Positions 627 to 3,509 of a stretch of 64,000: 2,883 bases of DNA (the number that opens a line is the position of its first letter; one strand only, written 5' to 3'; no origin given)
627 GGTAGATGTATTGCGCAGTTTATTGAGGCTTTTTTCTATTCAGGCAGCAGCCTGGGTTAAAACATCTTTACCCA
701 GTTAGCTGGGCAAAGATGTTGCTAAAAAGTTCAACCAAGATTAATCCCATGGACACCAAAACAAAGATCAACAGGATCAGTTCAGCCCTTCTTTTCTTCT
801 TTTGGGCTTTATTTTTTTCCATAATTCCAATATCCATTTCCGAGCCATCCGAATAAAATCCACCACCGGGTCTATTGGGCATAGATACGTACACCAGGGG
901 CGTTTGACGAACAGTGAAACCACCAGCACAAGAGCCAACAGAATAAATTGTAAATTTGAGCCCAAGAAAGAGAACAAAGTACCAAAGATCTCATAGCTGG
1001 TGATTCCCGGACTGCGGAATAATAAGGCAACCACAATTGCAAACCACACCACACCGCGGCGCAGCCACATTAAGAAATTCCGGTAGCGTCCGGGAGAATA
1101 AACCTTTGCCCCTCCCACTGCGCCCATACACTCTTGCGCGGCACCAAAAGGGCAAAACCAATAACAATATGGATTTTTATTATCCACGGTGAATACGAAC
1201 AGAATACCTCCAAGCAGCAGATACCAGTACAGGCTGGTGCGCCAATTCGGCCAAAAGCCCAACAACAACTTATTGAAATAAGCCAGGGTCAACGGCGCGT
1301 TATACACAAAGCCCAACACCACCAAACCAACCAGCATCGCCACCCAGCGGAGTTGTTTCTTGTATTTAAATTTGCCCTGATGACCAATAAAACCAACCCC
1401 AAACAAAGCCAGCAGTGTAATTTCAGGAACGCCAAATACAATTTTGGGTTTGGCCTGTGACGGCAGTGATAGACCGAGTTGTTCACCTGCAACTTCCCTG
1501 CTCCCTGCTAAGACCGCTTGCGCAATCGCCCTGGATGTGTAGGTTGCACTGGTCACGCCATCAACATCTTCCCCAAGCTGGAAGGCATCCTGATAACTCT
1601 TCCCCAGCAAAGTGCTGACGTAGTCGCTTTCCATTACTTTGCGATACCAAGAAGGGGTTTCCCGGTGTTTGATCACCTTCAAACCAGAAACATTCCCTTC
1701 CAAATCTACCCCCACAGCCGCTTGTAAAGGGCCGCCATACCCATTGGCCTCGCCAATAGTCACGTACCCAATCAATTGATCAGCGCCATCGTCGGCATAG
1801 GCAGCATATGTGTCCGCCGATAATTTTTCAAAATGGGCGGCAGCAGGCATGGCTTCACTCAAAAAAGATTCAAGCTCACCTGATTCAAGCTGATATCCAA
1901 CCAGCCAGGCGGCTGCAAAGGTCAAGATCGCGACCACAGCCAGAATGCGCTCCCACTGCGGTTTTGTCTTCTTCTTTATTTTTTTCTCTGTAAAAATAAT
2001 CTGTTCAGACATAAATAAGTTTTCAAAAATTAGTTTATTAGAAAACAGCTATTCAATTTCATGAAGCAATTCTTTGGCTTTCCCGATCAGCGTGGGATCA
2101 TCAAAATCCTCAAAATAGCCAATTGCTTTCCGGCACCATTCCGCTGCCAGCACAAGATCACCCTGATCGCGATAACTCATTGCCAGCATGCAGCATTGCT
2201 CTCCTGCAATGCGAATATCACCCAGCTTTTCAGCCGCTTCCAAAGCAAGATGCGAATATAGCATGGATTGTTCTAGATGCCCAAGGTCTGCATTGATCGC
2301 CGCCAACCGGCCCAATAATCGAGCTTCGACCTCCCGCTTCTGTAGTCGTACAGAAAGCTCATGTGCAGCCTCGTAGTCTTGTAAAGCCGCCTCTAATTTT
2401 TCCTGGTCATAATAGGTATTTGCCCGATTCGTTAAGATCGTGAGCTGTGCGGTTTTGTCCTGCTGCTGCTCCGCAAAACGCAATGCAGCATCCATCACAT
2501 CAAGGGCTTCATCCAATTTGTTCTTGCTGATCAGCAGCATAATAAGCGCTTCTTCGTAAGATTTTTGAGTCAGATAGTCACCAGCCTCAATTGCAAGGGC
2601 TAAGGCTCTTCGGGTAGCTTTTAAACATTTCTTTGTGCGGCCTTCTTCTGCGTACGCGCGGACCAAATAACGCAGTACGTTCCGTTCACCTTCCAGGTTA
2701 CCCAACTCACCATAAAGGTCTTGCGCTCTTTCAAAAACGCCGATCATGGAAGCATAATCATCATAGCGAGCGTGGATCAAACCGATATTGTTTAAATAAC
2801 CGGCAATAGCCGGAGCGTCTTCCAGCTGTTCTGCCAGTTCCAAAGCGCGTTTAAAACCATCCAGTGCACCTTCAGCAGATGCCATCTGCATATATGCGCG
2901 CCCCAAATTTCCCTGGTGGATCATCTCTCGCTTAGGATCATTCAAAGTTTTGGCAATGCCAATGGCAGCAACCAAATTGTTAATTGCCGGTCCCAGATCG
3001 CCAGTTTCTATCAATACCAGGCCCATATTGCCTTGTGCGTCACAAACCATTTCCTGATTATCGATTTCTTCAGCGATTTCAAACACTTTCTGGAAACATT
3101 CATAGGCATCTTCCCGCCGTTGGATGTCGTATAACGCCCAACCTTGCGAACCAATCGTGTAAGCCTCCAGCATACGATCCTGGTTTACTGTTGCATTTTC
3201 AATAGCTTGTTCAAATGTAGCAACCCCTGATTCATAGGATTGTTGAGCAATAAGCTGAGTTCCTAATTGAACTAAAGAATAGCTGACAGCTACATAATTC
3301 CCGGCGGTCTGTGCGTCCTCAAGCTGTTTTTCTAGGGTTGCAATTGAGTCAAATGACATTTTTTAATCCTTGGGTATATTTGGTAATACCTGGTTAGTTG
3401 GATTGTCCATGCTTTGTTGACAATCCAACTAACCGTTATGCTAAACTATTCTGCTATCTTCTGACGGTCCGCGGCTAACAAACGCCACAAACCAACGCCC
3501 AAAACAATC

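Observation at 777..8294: rdhA-rdhB / TPR / rdhC module governed by a MalT-like STAND-LuxR regulator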

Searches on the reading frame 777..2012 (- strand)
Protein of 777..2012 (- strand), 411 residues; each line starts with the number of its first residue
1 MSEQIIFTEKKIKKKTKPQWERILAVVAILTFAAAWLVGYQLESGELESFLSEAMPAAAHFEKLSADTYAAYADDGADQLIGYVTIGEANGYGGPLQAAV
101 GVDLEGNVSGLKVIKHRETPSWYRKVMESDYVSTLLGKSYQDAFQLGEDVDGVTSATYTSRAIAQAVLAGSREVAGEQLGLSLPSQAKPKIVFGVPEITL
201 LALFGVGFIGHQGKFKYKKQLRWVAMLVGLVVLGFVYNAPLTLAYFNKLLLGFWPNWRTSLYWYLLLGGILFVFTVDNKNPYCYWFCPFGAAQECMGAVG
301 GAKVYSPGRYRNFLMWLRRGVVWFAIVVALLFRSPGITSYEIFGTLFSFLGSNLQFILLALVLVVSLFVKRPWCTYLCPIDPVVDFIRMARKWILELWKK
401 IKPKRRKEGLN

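Call 3: search_protein_families(library=pfam, proteins=[window:777-2012:-], max_evalue=0.01)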
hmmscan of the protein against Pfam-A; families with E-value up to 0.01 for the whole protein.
window:777-2012:- (411 aa): 2 families
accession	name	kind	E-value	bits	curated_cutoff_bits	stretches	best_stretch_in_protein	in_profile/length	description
PF04205.19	FMN_bind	-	1.9e-14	54.5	22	1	91-167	1-72/77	FMN-binding domain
PF12801.12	Fer4_5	-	3.2e-12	46.7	22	2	261-303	3-44/48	4Fe-4S binding domain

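Call 4: search_protein_families(library=ncbifam, proteins=[window:777-2012:-], max_evalue=0.01)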
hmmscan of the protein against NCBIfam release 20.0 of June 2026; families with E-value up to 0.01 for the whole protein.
window:777-2012:- (411 aa): 7 families
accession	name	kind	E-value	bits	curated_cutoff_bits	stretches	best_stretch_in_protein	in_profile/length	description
TIGR01947.1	rnfG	subfamily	1.1e-15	58.3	102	1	62-169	62-180/187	RnfABCDGE type electron transport complex subunit G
NF041840.1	rnfG_Methano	equivalog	1.6e-11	44.1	230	1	46-169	44-179/189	Rnf electron transport complex subunit RnfG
NF045876.1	RnfG_DVU2794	exception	1.9e-09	37.3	205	1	87-168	89-173/190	RnfABCDGE type electron transport complex subunit G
NF002519.0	PRK01908.1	equivalog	5.6e-08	32.7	178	1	78-169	86-187/209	electron transport complex subunit RsxG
NF046105.1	TransRegNosR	equivalog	1.1e-07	30.6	1000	1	48-178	18-161/680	transcriptional regulator NosR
NF007013.0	PRK09477.1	equivalog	6.7e-05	22.1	234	1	361-399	92-129/286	quinol dehydrogenase ferredoxin subunit NapH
TIGR02163.1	napH_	subfamily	0.00025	20.7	213.05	1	267-387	64-187/255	NapH/MauN family ferredoxin-type protein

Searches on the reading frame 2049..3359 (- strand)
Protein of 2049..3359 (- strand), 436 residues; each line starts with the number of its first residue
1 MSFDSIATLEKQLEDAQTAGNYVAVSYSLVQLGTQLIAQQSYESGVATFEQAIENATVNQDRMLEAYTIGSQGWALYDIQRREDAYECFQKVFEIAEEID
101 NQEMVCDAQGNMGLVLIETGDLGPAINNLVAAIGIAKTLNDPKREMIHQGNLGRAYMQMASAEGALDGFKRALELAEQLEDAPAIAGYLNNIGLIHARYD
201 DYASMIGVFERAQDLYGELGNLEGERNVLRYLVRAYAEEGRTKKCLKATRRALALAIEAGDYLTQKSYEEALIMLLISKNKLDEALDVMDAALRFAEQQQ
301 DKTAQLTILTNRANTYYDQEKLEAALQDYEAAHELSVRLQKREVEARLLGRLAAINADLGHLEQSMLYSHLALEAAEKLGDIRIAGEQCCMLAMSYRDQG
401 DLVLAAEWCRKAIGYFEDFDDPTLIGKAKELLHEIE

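Call 3: search_protein_families(library=pfam, proteins=[window:2049-3359:-], max_evalue=0.01)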
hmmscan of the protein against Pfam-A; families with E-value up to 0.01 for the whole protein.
window:2049-3359:- (436 aa): 10 families
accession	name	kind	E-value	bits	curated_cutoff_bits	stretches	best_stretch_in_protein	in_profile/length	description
PF13424.12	TPR_12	-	9.9e-23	80.6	30.1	6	149-216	6-75/77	Tetratricopeptide repeat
PF07719.23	TPR_2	-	7e-17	60.5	27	1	309-335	4-30/34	Tetratricopeptide repeat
PF00515.34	TPR_1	-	9.2e-16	57.4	27.8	1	309-335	4-30/34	Tetratricopeptide repeat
PF13181.12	TPR_8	-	2.2e-14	52.8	25.7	0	389-415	4-30/34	Tetratricopeptide repeat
PF17874.7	TPR_MalT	-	6.3e-14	52.4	45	2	30-178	44-193/336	MalT-like TPR region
PF13374.12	TPR_10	-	1.8e-09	37.8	27.5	1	306-338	2-34/42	Tetratricopeptide repeat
PF10579.15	Rapsyn_N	-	0.00091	19.7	23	0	316-381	16-78/80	Rapsyn N-terminal myristoylation and linker region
PF10602.15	RPN7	-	0.001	19.2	29.6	0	280-340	10-70/174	26S proteasome subunit RPN7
PF13428.12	TPR_14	-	0.002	19.1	23.5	0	227-256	2-31/44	Tetratricopeptide repeat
PF19964.5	EAD11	-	0.0054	17.1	26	0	275-322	8-53/80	Effector-associated domain 11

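Call 4: search_protein_families(library=ncbifam, proteins=[window:2049-3359:-], max_evalue=0.01)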
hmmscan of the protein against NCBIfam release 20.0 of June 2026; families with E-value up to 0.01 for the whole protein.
window:2049-3359:- (436 aa): 9 families
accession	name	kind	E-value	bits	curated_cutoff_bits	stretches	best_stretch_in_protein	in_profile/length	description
NF053520.1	HK_Porph_FimS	equivalog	4e-16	58.4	600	2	5-213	103-311/618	sensor histidine kinase FimS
NF053720.1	NsdA_fam_reg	subfamily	5.8e-14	52.4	75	1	71-187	206-324/432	NsdA family TPR-like regulatory protein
NF041717.1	HaaA_phane_TPR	equivalog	2.6e-13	49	1125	1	14-348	540-874/882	cyclophane-containing RiPP biosynthesis TPR protein HaaT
NF053617.1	SARPRegAfsRStmc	equivalog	3.3e-13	48.5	1430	2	135-379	725-969/986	SARP-family global regulator AfsR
NF040959.1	MamA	equivalog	2.5e-07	30.3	200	1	29-176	74-203/204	magnetosome protein MamA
NF053779.1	BT3442_fam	equivalog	2.3e-06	26.6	940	1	209-365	85-241/563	BT3442 family protein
NF033762.1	social_mot_Tgl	equivalog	3.8e-05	23.2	225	0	103-135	133-165/252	social motility TPR repeat lipoprotein Tgl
NF002725.1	PRK02603.1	equivalog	0.0002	21.4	143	0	118-217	47-137/173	photosystem I assembly protein Ycf3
TIGR02521.1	type_IV_pilW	equivalog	0.00078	19.1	154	0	105-181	30-100/234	type IV pilus biogenesis/stability protein PilW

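Call 68: search_solved_structures(query=window:2049-3359:-, max_evalue=0.01)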
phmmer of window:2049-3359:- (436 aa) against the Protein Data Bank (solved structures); distinct sequences matched with E-value up to 0.01: 30.
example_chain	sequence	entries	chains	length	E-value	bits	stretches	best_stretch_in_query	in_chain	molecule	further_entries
5a6c_A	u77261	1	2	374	1.1e-11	47.7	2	109-264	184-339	G-PROTEIN-SIGNALING MODULATOR 2, AFADIN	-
6hc2_A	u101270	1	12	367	1.8e-11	47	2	109-262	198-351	G-protein-signaling modulator 2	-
4wng_A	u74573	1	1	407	1.9e-11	46.9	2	109-262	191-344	G-protein-signaling modulator 2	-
3sf4_A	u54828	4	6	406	2.1e-11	46.8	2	109-262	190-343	G-protein-signaling modulator 2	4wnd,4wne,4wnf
5a7d_B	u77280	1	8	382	1.9e-10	43.6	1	85-263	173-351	PINS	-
4g2v_A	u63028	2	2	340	3.8e-10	42.6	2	102-261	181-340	G-protein-signaling modulator 2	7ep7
3ro2_A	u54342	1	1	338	4.4e-10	42.4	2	107-261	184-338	G-protein-signaling modulator 2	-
4a1s_A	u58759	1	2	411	1.4e-09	40.8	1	85-257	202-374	PARTNER OF INSCUTEABLE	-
4jhr_A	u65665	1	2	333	1.7e-07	33.9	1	94-262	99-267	G-protein-signaling modulator 2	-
3ro3_A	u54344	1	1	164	1.2e-06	31.1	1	109-261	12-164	G-protein-signaling modulator 2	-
9y6s_6s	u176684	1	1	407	2.9e-06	29.8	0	157-213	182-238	Anaphase-promoting complex subunit 5 domain-containing protein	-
7yeh_B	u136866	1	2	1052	4.6e-06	29.2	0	106-237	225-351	UDP-N-acetylglucosamine--peptide N-acetylglucosaminyltransferase 110 kDa subunit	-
7yea_A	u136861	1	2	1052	5e-06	29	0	106-237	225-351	UDP-N-acetylglucosamine--peptide N-acetylglucosaminyltransferase 110 kDa subunit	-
7ntf_A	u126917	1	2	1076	8.1e-06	28.4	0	106-237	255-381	Isoform 1 of UDP-N-acetylglucosamine--peptide N-acetylglucosaminyltransferase 110 kDa subu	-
7obi_A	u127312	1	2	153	1.6e-05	27.4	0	150-216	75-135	CTPR-rv4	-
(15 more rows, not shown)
